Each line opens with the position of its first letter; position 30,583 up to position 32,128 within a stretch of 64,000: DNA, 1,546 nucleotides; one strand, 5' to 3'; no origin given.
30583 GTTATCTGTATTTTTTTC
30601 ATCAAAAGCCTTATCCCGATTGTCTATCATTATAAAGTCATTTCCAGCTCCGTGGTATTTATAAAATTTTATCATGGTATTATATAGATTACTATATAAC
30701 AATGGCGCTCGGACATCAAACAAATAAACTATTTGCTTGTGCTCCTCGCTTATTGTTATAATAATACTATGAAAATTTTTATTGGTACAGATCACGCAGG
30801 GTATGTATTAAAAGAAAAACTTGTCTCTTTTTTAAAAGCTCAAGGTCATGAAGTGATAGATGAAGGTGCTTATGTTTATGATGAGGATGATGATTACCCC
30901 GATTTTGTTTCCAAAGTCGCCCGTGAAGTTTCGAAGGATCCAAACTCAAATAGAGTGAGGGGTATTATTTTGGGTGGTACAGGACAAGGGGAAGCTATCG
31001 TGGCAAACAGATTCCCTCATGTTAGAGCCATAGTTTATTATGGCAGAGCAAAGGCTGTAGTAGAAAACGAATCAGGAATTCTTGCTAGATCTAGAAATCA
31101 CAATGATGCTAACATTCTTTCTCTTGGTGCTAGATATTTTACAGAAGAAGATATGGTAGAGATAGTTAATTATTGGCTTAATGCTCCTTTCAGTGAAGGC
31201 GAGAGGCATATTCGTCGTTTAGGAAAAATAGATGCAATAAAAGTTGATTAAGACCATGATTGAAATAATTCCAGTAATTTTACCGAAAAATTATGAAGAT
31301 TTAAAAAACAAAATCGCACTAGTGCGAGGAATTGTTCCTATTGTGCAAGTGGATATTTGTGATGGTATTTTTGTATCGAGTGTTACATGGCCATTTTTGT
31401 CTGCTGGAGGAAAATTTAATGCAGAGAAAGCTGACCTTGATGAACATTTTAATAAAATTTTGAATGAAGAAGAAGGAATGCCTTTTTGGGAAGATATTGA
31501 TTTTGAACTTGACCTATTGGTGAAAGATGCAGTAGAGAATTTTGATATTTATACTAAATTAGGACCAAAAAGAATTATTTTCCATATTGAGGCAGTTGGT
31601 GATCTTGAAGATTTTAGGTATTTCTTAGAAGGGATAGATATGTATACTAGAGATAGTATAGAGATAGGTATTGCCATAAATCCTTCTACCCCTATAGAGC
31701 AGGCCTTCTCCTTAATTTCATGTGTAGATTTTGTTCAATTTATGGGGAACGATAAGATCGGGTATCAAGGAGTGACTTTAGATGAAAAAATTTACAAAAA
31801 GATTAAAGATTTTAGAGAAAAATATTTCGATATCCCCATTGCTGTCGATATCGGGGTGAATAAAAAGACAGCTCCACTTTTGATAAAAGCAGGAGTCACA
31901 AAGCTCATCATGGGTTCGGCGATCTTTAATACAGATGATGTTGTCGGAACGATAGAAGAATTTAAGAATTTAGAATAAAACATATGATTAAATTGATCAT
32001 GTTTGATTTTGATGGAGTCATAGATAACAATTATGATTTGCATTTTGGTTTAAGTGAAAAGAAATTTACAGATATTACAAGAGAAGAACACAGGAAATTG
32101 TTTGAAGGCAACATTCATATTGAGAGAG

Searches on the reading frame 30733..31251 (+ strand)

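Call 17: search_protein_families(library=pfam, proteins=[window:30733-31251:+], max_evalue=0.001)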
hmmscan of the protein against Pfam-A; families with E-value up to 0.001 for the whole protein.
window:30733-31251:+ (172 aa): 1 family
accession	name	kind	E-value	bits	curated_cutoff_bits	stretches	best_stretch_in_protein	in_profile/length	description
PF02502.23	LacAB_rpiB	-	1.9e-38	132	24.7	1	15-166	1-138/138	Ribose/Galactose Isomerase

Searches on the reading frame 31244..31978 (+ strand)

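Call 17: search_protein_families(library=pfam, proteins=[window:31244-31978:+], max_evalue=0.001)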
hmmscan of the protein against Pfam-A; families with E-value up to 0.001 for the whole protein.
window:31244-31978:+ (244 aa): 1 family
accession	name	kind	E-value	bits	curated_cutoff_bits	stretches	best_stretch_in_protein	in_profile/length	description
PF00834.25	Ribul_P_3_epim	-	1.4e-20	74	21.1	1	9-228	3-198/198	Ribulose-phosphate 3 epimerase family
